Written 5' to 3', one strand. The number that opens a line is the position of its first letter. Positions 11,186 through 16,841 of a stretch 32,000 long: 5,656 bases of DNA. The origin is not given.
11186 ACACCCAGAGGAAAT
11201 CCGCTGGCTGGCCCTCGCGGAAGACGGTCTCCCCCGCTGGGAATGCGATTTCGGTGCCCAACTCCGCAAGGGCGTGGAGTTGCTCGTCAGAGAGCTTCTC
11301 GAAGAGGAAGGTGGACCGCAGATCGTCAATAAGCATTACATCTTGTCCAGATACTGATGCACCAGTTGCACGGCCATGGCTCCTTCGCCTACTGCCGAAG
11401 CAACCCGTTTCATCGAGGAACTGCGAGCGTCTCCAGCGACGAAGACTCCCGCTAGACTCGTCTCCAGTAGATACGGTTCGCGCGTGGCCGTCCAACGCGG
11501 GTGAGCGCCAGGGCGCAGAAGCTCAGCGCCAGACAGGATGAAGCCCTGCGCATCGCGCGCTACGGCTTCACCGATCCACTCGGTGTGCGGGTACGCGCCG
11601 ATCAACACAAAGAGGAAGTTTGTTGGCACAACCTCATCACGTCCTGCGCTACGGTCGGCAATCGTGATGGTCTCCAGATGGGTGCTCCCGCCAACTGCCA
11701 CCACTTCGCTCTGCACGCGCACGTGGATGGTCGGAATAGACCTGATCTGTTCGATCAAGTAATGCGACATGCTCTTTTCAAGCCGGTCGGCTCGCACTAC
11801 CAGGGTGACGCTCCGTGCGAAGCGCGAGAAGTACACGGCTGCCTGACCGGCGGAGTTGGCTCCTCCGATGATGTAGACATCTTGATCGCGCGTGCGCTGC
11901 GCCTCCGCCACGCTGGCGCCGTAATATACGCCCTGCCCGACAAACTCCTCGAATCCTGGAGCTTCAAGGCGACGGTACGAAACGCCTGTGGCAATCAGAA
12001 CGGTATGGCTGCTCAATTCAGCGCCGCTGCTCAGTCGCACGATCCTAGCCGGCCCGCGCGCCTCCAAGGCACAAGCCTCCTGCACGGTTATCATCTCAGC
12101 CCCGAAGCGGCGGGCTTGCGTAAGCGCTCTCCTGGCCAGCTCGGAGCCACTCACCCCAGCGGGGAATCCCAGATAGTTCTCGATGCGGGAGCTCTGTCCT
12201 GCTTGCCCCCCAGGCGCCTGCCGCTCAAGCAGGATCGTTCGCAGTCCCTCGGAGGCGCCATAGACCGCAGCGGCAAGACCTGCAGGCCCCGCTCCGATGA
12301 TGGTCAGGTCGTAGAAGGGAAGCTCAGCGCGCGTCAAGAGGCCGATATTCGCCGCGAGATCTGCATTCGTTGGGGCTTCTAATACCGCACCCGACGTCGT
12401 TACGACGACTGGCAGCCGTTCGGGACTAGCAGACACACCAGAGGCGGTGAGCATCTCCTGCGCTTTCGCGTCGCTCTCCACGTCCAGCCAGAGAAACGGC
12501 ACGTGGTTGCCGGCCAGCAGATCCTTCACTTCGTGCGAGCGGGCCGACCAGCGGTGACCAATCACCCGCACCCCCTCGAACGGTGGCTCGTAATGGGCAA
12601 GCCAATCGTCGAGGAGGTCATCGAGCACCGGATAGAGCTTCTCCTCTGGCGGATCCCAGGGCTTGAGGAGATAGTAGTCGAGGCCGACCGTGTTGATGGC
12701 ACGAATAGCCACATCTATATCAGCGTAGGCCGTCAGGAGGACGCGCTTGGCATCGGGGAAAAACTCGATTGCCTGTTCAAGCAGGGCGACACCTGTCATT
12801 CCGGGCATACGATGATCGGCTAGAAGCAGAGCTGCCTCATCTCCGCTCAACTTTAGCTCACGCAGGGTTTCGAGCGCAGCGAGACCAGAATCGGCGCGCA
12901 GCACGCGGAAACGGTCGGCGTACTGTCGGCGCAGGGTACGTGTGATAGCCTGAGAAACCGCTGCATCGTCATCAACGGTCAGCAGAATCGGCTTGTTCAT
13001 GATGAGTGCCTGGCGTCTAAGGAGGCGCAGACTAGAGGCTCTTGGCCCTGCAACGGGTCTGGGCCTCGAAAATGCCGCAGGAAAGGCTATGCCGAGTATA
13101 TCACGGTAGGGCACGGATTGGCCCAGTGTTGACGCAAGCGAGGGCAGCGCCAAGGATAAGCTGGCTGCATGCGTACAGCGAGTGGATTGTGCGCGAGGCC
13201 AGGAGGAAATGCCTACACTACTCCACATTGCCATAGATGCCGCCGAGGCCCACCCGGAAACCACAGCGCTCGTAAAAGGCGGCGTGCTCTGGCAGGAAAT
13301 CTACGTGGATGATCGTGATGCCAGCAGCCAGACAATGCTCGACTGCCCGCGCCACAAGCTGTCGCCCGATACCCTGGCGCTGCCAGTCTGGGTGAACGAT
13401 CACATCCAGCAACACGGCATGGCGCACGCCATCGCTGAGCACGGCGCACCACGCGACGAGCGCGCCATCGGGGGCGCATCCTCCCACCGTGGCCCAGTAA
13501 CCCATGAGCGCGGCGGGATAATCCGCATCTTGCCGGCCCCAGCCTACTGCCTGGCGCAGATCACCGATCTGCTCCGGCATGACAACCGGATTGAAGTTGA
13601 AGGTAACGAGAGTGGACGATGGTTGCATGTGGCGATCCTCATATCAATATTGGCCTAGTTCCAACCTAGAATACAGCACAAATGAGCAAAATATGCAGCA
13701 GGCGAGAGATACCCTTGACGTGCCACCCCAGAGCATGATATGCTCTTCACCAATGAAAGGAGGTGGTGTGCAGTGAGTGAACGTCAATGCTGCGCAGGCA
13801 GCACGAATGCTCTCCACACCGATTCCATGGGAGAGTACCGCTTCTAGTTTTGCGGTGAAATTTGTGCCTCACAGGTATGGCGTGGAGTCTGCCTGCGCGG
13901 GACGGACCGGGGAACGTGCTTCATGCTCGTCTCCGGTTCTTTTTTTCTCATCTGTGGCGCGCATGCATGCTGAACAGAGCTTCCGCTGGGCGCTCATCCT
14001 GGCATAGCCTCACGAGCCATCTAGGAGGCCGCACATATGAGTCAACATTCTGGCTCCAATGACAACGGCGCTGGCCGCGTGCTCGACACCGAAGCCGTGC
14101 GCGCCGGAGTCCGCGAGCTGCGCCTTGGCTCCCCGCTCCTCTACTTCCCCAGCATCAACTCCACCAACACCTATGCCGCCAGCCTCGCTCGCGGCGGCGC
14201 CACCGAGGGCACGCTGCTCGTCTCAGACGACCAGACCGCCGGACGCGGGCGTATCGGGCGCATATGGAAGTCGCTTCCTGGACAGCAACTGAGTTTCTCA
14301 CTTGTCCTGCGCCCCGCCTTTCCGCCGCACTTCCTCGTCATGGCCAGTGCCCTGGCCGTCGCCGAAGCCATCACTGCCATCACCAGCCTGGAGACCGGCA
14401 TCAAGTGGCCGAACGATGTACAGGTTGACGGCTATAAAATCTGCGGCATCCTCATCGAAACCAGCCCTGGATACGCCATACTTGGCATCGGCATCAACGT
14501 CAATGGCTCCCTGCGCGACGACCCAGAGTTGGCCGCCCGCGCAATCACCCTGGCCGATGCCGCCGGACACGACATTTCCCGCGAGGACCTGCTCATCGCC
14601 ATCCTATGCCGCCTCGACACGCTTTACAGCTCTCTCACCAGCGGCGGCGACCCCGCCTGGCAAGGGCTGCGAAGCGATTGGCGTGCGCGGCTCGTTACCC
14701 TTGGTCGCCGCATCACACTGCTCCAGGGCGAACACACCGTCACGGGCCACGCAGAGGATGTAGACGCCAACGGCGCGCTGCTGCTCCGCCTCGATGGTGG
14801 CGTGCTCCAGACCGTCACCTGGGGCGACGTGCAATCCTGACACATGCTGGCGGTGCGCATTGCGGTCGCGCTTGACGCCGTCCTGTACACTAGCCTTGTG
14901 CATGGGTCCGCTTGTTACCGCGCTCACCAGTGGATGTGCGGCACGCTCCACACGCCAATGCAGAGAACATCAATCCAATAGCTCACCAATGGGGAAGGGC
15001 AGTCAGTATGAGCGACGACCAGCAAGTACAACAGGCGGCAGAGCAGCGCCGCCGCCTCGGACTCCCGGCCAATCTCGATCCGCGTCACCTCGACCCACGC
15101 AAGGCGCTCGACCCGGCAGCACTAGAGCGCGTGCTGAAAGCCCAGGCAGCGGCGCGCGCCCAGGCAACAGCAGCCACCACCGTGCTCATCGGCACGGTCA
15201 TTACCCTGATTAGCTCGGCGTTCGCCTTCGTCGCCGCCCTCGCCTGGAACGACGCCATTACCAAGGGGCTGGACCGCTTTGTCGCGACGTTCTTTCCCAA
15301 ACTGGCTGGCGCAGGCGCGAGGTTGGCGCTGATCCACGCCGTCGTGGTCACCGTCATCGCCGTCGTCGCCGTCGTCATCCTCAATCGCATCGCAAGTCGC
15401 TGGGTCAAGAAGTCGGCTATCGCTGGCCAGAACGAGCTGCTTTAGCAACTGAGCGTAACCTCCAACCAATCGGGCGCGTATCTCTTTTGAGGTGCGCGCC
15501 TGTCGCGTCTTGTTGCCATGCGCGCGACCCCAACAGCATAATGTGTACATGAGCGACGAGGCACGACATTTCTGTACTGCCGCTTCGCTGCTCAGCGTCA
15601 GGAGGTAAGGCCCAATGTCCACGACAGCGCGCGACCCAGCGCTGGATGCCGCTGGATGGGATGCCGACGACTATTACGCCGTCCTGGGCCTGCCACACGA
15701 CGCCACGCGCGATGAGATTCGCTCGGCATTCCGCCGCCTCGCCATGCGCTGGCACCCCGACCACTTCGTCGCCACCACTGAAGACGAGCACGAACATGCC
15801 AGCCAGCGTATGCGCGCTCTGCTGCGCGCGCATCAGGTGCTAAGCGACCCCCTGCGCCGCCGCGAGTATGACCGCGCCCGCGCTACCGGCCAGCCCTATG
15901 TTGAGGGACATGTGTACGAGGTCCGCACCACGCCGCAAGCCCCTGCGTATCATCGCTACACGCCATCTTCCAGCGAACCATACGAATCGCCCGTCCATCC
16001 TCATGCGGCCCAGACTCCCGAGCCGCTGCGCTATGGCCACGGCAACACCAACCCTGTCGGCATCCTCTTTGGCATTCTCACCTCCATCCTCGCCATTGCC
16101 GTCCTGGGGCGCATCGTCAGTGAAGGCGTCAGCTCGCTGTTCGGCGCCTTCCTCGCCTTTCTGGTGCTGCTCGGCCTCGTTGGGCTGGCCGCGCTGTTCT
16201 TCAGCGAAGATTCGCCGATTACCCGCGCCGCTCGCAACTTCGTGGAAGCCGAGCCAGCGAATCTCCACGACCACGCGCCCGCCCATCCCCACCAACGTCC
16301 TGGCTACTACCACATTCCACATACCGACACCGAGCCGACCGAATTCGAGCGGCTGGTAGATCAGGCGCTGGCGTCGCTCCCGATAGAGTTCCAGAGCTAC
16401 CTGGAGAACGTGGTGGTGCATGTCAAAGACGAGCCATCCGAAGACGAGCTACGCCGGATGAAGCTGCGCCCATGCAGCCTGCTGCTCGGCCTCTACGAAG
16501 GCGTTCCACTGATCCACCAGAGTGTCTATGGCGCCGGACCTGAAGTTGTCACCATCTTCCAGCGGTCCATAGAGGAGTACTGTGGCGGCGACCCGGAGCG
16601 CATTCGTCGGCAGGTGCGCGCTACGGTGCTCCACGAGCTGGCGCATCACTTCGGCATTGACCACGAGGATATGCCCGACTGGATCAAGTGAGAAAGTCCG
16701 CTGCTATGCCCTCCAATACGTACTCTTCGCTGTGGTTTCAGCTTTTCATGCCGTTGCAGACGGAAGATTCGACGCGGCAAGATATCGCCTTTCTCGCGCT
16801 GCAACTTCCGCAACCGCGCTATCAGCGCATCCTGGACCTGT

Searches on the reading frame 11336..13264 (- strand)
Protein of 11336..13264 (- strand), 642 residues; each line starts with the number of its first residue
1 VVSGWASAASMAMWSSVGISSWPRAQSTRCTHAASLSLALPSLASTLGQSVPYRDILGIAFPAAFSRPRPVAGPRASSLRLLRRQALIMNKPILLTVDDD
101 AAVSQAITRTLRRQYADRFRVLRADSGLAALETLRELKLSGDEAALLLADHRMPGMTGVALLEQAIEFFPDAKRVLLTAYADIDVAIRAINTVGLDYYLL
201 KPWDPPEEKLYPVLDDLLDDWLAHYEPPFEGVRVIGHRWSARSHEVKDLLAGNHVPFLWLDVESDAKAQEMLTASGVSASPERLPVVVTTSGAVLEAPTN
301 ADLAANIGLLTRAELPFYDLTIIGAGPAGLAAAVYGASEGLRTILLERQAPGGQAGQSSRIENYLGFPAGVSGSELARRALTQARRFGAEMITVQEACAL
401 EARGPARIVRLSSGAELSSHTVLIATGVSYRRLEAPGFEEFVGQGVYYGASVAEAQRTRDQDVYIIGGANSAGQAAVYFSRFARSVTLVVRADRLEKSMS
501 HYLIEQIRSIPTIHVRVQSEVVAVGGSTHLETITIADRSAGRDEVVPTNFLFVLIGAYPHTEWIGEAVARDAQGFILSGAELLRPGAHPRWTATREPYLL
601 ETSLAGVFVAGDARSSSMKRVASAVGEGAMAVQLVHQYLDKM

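Call 61: search_protein_families(library=pfam, proteins=[window:11336-13264:-], max_evalue=0.001)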
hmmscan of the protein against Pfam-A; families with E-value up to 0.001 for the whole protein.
window:11336-13264:- (642 aa): 11 families
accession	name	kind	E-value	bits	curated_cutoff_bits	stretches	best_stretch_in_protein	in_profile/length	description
PF07992.20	Pyr_redox_2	-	6.2e-29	101.8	26.1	1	318-628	1-291/291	Pyridine nucleotide-disulphide oxidoreductase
PF13738.12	Pyr_redox_3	-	1.1e-14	54.8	30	1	413-572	119-283/305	Pyridine nucleotide-disulphide oxidoreductase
PF00072.30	Response_reg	-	1.7e-14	54.4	30.2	1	95-206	2-104/111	Response regulator receiver domain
PF00070.33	Pyr_redox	-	5.8e-08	33.6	22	1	463-535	2-79/82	Pyridine nucleotide-disulphide oxidoreductase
PF01266.30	DAO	-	1.2e-06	28.7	27.9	1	319-360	1-44/353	FAD dependent oxidoreductase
PF12831.13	FAD_oxidored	-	3.2e-06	27.1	27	1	319-355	1-38/416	FAD dependent oxidoreductase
PF01946.23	Thi4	-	2.8e-05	23.9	26.2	1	318-356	18-58/235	Thi4 family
PF13450.12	NAD_binding_8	-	7.6e-05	23.4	21.9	1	322-358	1-38/68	NAD(P)-binding Rossmann-like domain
PF03486.20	HI0933_like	-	0.00011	22.1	50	0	319-350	2-33/244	HI0933-like protein Rossmann domain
PF00890.30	FAD_binding_2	-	0.00014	21.7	20.4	1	319-355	1-38/414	FAD binding domain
PF01494.25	FAD_binding_3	-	0.0006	19.6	22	0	320-358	4-42/349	FAD binding domain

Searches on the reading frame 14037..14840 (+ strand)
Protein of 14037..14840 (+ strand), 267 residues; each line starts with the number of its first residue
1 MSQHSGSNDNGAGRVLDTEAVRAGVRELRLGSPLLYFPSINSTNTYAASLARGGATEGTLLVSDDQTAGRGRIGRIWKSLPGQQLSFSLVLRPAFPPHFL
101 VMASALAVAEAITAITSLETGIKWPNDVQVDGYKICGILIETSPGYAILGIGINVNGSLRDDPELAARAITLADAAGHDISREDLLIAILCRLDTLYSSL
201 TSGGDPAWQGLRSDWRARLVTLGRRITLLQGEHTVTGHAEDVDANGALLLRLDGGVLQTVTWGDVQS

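Call 61: search_protein_families(library=pfam, proteins=[window:14037-14840:+], max_evalue=0.001)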
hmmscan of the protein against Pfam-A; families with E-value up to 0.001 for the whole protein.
window:14037-14840:+ (267 aa): 2 families
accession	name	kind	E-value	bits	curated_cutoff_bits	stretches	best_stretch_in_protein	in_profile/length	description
PF03099.24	BPL_LplA_LipB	-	1e-17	64.7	21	1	36-156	1-131/133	Biotin/lipoate A/B protein ligase family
PF02237.23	BPL_C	-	4.1e-11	43.1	21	1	221-265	1-45/48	Biotin protein ligase C terminal domain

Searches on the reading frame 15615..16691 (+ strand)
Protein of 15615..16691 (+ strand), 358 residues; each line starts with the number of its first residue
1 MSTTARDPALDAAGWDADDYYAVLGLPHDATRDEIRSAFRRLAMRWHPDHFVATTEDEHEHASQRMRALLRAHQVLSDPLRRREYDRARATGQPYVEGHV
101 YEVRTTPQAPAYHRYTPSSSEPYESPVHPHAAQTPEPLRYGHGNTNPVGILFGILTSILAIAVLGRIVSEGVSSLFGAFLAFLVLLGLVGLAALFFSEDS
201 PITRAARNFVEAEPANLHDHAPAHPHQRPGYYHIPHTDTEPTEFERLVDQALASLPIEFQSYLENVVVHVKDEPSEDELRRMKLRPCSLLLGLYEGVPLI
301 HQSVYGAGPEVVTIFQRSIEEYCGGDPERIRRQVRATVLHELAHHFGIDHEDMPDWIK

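Call 8: search_protein_families(library=pfam, proteins=[window:15615-16691:+])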
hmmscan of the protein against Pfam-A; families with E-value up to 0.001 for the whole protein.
window:15615-16691:+ (358 aa): 2 families
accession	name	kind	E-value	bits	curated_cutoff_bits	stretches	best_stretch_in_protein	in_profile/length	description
PF06262.17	Zincin_1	-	3.2e-24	85.2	22.4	1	263-353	1-92/97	Zincin-like metallopeptidase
PF00226.36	DnaJ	-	2.5e-18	66.3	27.8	1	19-86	1-63/63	DnaJ domain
